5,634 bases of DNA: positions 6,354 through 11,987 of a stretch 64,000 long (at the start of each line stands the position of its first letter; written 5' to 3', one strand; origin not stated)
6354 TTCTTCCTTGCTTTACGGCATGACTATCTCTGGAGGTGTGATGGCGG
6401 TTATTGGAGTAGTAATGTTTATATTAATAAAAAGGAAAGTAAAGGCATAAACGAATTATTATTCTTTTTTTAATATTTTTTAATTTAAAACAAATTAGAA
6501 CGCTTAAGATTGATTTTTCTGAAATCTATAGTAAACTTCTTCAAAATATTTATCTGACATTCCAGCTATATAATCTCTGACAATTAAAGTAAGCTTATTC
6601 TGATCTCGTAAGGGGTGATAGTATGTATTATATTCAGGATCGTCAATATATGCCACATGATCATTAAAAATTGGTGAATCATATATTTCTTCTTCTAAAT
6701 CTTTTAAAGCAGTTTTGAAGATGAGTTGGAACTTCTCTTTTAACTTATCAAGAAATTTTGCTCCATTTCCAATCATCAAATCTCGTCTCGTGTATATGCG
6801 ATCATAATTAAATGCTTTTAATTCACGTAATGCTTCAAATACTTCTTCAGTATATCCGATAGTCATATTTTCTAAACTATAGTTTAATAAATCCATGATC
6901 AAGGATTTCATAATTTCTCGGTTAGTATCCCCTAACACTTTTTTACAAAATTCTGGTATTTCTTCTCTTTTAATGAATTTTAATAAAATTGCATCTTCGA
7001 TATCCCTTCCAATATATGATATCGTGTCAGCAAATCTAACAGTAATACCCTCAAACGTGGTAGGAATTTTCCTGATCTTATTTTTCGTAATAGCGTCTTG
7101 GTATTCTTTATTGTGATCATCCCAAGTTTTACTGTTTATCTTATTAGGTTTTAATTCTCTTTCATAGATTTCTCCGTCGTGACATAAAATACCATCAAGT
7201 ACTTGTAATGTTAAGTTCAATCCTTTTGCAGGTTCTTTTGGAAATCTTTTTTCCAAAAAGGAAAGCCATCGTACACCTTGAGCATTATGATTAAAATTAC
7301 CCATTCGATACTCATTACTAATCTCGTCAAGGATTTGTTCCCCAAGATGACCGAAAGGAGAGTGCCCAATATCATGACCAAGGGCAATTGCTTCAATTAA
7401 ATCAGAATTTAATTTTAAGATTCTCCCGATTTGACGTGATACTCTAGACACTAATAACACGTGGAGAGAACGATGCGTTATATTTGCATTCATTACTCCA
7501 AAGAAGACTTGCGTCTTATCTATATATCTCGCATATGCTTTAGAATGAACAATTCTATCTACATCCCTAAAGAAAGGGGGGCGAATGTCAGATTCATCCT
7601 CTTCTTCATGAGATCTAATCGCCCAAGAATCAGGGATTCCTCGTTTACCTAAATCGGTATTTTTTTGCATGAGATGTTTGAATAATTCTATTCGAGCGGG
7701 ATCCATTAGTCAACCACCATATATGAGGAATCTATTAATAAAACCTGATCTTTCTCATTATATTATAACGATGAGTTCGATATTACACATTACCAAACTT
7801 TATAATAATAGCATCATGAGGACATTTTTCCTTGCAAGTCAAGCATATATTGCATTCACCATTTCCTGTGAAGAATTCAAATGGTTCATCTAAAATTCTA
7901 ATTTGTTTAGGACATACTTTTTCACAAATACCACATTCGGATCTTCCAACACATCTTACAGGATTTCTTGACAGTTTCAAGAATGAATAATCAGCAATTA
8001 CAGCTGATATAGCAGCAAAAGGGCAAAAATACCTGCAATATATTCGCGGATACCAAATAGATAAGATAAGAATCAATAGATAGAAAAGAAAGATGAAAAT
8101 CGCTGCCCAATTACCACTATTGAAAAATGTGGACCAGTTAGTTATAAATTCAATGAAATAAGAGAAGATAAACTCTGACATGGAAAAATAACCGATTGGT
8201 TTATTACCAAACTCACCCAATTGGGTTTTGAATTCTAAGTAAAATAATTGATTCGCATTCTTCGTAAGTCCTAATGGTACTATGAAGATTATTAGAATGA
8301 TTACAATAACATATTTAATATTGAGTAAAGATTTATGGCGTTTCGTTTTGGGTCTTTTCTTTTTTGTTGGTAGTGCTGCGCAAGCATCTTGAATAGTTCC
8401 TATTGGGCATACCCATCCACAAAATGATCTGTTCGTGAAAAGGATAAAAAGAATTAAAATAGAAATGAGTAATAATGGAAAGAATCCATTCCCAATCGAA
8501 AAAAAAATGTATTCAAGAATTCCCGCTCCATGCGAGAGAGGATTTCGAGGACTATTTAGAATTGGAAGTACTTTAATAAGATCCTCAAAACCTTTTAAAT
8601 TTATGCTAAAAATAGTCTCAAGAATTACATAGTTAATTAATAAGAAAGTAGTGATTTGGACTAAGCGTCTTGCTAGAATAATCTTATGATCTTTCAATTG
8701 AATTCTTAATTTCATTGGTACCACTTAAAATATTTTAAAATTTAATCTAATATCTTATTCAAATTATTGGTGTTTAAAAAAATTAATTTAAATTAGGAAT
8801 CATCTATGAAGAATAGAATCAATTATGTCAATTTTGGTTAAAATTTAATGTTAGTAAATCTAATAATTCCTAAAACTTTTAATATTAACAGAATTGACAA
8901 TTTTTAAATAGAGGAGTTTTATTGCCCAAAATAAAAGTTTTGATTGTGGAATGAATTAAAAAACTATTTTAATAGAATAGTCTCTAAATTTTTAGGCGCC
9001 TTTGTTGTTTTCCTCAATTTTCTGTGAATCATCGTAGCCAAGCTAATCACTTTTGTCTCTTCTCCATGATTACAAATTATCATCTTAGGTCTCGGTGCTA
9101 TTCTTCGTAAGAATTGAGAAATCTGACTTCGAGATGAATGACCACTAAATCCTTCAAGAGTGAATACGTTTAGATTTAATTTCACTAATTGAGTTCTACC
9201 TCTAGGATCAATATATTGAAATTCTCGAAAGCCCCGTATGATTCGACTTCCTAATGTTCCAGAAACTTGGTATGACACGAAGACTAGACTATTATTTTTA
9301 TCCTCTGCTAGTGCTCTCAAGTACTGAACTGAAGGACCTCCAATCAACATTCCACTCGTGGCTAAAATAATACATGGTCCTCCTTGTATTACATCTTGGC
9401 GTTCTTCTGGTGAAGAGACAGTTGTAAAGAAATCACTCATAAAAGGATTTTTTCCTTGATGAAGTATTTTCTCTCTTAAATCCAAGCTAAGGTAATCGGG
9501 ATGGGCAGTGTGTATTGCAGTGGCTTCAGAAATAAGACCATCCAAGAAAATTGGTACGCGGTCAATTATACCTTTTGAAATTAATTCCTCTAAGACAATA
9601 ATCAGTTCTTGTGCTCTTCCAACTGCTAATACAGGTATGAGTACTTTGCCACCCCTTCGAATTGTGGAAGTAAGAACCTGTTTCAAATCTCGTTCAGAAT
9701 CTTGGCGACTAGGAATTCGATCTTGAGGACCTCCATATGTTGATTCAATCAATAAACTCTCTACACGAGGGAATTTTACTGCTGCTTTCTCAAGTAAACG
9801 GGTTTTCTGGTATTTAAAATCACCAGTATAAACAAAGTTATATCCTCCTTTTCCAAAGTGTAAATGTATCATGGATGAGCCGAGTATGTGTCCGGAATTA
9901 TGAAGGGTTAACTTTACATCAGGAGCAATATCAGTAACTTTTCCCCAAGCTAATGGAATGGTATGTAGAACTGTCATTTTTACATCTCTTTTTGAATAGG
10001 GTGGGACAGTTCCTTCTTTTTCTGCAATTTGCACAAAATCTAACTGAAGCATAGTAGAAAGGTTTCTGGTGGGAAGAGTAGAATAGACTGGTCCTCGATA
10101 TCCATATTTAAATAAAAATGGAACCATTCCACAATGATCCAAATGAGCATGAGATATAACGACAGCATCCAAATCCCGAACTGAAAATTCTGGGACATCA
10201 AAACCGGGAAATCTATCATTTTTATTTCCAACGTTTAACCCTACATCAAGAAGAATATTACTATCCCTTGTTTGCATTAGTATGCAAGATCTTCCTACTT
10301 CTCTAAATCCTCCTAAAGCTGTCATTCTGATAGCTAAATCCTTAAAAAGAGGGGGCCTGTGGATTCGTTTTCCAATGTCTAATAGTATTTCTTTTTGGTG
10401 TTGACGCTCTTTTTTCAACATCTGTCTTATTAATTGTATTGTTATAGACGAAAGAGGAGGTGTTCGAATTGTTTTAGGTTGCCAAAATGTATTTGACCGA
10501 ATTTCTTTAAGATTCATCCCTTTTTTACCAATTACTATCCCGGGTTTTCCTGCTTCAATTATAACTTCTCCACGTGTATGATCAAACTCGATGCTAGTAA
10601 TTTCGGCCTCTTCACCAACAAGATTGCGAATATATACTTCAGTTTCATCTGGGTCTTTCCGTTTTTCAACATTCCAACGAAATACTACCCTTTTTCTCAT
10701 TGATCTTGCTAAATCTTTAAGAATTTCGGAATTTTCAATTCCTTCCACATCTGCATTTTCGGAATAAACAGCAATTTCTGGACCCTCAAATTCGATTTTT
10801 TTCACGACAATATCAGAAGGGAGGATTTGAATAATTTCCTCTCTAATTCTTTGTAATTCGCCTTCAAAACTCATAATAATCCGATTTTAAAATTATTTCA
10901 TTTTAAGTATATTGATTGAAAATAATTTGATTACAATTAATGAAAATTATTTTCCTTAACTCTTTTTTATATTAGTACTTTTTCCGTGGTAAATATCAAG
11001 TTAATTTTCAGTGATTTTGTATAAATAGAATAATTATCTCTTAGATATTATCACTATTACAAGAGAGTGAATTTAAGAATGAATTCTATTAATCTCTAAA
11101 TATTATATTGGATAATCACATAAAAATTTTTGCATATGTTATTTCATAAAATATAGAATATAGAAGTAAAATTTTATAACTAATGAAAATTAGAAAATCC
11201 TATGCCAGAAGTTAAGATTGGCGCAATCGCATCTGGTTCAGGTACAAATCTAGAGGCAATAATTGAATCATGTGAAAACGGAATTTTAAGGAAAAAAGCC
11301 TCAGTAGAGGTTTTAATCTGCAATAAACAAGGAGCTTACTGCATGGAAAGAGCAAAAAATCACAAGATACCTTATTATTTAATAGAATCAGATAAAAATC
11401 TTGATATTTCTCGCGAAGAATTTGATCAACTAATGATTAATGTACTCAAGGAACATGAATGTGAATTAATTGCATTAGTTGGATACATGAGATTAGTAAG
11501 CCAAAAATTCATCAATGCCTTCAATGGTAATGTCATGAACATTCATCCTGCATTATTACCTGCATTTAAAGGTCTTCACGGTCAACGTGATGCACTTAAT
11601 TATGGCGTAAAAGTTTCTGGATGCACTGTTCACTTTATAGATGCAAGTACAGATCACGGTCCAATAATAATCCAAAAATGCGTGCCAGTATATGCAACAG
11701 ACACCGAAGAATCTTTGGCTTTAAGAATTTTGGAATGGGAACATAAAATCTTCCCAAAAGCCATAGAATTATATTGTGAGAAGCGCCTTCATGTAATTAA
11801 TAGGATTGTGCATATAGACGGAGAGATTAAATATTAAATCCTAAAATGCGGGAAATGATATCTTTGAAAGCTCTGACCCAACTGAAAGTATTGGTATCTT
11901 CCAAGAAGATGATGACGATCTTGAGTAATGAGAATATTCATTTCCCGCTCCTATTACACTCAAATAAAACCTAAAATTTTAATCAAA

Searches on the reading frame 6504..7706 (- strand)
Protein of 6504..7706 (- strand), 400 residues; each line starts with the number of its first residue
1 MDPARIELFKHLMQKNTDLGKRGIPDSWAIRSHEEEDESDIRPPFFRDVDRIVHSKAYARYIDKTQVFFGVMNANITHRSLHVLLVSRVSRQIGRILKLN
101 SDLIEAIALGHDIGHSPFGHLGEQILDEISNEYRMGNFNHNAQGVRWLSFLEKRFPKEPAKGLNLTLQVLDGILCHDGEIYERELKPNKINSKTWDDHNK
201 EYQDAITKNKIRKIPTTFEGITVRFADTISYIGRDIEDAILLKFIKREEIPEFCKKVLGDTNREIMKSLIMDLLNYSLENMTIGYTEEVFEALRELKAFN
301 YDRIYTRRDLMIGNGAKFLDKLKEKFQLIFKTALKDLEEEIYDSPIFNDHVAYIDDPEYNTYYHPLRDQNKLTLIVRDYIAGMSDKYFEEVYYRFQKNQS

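Call 63: search_protein_families(library=pfam, proteins=[window:6504-7706:-], max_evalue=0.0001)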
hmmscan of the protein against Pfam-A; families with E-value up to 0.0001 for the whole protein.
window:6504-7706:- (400 aa): 2 families
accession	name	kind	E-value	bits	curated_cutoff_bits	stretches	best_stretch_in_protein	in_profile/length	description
PF01966.28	HD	-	1.5e-09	38.6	22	1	82-181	4-90/116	HD domain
PF13286.11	HD_assoc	-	6e-06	27.1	22.2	0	358-393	56-90/91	Phosphohydrolase-associated domain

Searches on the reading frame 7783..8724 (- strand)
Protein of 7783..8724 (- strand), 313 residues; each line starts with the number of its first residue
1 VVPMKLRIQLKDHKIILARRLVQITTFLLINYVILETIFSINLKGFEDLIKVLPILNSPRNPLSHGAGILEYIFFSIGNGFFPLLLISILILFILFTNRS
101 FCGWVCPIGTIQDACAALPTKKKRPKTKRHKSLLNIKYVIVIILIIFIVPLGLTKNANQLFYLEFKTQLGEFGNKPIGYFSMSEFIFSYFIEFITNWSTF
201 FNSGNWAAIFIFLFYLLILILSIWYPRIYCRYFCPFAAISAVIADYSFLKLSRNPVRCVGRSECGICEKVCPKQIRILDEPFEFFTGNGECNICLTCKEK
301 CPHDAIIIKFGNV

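Call 63: search_protein_families(library=pfam, proteins=[window:7783-8724:-], max_evalue=0.0001)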
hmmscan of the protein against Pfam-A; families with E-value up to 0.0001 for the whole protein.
window:7783-8724:- (313 aa): 3 families
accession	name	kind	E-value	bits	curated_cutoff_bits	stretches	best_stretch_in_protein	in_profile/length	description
PF12801.12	Fer4_5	-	5.9e-16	58.6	22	2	80-124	2-47/48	4Fe-4S binding domain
PF00037.32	Fer4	-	2.2e-05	24.5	21.1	0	290-306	7-23/24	4Fe-4S binding domain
PF13187.11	Fer4_9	-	4.3e-05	23.9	27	1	263-306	4-52/52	4Fe-4S dicluster domain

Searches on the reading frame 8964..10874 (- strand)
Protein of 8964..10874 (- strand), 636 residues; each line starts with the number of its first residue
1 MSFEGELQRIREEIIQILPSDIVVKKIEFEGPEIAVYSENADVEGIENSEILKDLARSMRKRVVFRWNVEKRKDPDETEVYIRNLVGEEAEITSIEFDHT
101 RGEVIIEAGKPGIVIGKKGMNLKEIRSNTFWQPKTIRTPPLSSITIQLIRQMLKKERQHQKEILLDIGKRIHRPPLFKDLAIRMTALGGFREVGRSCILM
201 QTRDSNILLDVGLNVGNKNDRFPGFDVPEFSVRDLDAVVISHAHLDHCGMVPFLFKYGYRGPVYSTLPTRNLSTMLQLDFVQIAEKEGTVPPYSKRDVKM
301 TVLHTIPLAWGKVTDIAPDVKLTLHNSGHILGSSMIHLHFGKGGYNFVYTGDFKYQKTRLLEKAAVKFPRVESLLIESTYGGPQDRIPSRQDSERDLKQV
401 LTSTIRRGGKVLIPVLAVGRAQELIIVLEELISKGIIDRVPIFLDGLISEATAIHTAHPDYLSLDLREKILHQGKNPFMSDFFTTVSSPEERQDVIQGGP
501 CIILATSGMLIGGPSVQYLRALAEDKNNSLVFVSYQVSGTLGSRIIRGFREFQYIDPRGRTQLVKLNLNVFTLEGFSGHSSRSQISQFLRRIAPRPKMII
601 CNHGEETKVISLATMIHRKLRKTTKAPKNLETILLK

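Call 63: search_protein_families(library=pfam, proteins=[window:8964-10874:-], max_evalue=0.0001)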
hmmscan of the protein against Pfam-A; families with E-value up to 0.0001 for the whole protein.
window:8964-10874:- (636 aa): 7 families
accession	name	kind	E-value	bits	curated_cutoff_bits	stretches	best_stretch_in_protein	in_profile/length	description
PF10996.14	Beta-Casp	-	3.2e-31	108.8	27.7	1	421-545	1-120/120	Beta-Casp domain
PF17214.9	KH_TffA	-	1.1e-16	60.9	22.6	1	7-67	4-63/68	Transcription termination factor FttA, KH domain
PF16661.11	Lactamase_B_6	-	7.8e-15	55.2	27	1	200-366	2-175/193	Metallo-beta-lactamase superfamily domain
PF07521.17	RMMBL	-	8.1e-13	48.6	21.6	1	564-627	2-63/63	Zn-dependent metallo-hydrolase RNA specificity domain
PF00753.33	Lactamase_B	-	8.7e-11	42.6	22.7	1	194-395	5-178/196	Metallo-beta-lactamase superfamily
PF12706.13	Lactamase_B_2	-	1.8e-10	41.2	27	1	206-380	2-166/200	Beta-lactamase superfamily domain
PF07650.23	KH_2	-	8e-07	29.2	22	1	83-127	7-52/78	KH domain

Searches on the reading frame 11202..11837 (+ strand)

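Call 63: search_protein_families(library=pfam, proteins=[window:11202-11837:+], max_evalue=0.0001)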
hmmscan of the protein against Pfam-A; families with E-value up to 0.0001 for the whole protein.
window:11202-11837:+ (211 aa): 1 family
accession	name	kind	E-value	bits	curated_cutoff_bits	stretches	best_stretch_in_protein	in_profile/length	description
PF00551.24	Formyl_trans_N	-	1e-48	165.9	26.1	1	5-188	2-181/181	Formyl transferase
